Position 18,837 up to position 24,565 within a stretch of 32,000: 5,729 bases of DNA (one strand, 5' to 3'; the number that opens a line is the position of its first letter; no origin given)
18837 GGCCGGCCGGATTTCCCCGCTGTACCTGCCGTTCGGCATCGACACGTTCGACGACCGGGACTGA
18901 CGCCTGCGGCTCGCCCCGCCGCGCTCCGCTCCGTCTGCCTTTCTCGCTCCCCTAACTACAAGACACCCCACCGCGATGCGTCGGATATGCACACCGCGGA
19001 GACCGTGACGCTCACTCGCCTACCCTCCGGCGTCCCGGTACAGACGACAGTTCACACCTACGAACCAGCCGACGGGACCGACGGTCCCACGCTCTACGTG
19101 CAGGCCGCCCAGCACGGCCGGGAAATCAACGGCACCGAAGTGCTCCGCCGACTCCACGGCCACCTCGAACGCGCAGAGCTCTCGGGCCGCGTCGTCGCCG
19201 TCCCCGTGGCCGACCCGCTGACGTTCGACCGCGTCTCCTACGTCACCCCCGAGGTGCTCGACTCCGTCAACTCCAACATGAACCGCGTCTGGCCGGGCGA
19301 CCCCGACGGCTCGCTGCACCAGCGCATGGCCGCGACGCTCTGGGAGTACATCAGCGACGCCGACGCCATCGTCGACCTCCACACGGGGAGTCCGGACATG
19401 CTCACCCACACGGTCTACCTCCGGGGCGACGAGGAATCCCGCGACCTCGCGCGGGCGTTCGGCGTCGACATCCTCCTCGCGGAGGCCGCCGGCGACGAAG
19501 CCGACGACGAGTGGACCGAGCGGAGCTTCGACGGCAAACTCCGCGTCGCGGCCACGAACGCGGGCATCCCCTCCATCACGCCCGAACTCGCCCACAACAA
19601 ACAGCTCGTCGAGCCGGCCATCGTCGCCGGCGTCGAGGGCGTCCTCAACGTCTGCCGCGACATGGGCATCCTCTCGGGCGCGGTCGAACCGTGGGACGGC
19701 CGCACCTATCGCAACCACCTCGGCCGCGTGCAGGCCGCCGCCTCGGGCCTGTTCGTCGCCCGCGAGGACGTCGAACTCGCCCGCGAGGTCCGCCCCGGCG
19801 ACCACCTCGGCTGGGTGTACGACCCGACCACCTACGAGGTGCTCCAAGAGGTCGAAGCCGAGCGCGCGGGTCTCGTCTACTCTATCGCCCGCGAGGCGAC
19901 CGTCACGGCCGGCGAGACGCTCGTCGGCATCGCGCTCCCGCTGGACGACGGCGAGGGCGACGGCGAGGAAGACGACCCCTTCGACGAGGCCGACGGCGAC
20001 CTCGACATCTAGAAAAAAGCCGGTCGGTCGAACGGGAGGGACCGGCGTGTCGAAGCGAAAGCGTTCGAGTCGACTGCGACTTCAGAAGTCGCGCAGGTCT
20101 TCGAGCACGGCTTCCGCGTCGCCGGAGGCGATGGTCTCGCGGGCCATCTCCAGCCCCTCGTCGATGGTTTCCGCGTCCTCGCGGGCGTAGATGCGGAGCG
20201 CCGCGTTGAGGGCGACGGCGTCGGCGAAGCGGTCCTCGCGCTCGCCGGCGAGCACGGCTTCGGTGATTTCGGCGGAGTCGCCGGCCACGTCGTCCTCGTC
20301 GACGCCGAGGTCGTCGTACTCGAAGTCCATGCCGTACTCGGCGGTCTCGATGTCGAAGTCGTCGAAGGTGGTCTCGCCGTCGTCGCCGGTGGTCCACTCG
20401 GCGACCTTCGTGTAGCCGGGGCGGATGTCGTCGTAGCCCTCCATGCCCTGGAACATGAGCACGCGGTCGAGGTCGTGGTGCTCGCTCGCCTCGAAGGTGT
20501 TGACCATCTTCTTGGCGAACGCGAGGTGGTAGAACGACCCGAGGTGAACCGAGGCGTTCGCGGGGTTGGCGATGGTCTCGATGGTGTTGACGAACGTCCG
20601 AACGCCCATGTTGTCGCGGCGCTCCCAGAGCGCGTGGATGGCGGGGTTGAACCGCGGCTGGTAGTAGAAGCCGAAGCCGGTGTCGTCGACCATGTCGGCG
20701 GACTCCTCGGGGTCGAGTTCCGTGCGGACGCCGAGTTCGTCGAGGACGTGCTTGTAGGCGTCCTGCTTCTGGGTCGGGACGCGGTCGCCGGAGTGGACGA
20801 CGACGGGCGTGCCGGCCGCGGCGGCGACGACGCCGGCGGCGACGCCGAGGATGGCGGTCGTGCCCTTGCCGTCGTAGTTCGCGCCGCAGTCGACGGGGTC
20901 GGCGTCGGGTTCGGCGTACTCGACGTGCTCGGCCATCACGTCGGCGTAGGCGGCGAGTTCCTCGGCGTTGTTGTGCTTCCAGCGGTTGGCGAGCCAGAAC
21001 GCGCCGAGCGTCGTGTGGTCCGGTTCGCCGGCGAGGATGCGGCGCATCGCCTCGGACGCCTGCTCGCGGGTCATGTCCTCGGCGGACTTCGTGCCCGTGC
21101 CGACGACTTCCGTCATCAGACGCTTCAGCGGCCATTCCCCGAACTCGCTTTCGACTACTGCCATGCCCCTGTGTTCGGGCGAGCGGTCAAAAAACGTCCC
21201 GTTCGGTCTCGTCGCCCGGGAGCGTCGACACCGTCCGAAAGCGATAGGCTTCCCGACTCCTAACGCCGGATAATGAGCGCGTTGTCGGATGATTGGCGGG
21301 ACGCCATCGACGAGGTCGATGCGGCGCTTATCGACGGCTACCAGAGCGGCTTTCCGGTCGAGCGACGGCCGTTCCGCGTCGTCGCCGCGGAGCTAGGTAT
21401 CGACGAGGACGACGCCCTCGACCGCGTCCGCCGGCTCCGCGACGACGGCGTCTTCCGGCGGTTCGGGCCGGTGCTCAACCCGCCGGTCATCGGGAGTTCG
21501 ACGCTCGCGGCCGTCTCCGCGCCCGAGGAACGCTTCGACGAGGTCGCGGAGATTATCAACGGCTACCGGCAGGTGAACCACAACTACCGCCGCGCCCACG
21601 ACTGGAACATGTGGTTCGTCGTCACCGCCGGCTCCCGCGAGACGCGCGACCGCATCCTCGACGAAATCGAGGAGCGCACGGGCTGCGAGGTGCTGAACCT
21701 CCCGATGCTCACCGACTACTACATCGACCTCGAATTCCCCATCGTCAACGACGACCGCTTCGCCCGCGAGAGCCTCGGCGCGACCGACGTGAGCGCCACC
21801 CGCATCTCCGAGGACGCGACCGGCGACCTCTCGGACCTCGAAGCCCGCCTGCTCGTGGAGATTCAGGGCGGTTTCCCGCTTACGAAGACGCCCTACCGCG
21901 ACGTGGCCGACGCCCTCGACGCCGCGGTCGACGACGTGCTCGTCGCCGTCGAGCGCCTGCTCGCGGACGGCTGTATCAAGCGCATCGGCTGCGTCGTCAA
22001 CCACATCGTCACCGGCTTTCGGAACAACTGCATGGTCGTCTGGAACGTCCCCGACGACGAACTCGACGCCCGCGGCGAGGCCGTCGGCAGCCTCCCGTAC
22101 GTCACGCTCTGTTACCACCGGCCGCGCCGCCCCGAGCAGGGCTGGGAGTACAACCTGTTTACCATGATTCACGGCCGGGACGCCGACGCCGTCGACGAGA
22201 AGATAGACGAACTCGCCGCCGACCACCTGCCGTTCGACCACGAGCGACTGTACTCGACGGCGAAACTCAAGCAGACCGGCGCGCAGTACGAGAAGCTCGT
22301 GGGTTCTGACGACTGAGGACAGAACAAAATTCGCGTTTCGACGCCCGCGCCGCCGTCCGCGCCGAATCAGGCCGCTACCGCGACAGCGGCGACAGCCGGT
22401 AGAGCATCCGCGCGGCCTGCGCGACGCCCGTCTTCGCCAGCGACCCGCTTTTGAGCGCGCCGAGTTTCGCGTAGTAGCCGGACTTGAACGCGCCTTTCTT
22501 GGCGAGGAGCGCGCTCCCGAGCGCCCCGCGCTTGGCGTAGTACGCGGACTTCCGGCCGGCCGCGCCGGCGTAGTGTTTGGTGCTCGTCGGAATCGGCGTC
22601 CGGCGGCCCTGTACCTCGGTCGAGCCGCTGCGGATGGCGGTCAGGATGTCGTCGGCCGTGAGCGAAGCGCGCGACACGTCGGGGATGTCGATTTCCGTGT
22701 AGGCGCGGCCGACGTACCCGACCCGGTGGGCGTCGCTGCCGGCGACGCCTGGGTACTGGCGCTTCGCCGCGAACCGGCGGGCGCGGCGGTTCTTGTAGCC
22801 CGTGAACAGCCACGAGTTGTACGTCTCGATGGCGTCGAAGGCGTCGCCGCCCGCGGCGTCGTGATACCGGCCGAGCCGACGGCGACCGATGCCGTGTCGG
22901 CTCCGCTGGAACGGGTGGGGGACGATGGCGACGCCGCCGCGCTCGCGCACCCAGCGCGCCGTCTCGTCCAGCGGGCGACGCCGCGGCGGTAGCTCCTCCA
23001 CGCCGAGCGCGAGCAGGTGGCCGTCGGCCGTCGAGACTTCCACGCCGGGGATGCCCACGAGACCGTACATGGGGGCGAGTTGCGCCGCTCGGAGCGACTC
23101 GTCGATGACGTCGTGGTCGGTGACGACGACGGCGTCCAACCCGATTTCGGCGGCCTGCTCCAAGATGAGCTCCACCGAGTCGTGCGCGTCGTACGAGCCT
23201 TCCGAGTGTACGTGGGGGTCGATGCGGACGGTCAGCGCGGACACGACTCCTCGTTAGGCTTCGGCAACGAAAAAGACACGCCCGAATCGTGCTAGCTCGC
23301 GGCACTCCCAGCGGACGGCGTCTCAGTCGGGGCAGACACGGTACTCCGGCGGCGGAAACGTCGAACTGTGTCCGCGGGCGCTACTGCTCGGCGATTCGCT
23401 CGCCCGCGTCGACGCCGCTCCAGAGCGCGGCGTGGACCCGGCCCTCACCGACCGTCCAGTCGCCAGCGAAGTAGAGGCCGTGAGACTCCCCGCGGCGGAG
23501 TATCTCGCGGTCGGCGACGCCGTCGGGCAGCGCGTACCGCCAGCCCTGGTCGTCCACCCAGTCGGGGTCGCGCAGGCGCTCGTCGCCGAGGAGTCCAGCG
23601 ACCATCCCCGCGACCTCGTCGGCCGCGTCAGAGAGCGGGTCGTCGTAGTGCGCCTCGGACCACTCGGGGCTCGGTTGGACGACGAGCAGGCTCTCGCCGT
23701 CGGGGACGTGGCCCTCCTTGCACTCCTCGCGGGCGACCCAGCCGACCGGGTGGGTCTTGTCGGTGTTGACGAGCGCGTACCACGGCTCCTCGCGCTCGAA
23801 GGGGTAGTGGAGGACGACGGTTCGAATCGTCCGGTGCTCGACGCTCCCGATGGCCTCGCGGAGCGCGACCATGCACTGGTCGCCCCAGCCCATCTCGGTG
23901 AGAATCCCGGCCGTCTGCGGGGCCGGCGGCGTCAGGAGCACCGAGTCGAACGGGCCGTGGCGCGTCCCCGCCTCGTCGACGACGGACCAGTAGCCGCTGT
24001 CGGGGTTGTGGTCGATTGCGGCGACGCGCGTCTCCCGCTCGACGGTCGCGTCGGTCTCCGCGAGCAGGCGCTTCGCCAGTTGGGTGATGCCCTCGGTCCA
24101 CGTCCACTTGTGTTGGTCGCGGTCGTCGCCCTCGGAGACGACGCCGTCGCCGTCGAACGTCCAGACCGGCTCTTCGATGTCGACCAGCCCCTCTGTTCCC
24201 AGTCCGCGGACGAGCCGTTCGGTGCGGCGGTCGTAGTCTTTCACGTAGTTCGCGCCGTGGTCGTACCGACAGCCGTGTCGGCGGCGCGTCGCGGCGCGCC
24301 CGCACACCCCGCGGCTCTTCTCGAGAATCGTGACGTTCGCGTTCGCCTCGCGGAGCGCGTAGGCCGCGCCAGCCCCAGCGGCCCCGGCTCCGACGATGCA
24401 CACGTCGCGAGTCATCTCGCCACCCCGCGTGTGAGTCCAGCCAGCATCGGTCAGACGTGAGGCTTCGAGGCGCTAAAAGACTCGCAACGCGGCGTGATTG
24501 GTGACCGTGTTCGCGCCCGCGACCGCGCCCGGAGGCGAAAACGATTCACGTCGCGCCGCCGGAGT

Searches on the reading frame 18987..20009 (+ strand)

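Call 8: search_protein_families(library=pfam, proteins=[window:18987-20009:+], max_evalue=0.001)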
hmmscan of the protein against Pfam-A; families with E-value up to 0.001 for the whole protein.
window:18987-20009:+ (341 aa): 1 family
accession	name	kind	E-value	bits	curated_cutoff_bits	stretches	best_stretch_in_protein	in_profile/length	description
PF24827.1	AstE_AspA_cat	-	1.8e-24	86.8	25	1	32-224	1-190/192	Succinylglutamate desuccinylase/Aspartoacylase catalytic domain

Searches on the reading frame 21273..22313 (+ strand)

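Call 8: search_protein_families(library=pfam, proteins=[window:21273-22313:+], max_evalue=0.001)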
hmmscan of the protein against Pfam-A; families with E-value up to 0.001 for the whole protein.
window:21273-22313:+ (347 aa): 3 families
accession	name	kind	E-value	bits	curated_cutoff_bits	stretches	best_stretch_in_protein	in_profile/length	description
PF17805.7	AsnC_trans_reg2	-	2.2e-42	143.5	27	2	247-333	2-86/86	AsnC-like ligand binding domain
PF22451.2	NirdL-like_HTH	-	1.4e-27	95.4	27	2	16-62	1-47/47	Siroheme decarboxylase NirDL-like HTH domain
PF13404.12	HTH_AsnC-type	-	0.0007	19.8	27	0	15-56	4-42/42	AsnC-type helix-turn-helix domain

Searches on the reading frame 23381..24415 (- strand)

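Call 63: search_protein_families(library=pfam, proteins=[window:23381-24415:-], max_evalue=0.0001)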
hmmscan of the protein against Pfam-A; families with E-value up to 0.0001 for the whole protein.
window:23381-24415:- (344 aa): 5 families
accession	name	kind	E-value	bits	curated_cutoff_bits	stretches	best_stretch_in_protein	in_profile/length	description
PF01593.30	Amino_oxidase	-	1.4e-16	61.3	19.8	2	100-341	193-442/443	Flavin containing amine oxidoreductase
PF13450.12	NAD_binding_8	-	2.8e-16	60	21.9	1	7-70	1-66/68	NAD(P)-binding Rossmann-like domain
PF01266.30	DAO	-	1.8e-07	31.5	27.9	1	4-52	1-48/353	FAD dependent oxidoreductase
PF12831.13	FAD_oxidored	-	2.8e-07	30.6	27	1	4-146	1-125/416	FAD dependent oxidoreductase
PF07992.20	Pyr_redox_2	-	9e-05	22.5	26.1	0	4-37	2-34/291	Pyridine nucleotide-disulphide oxidoreductase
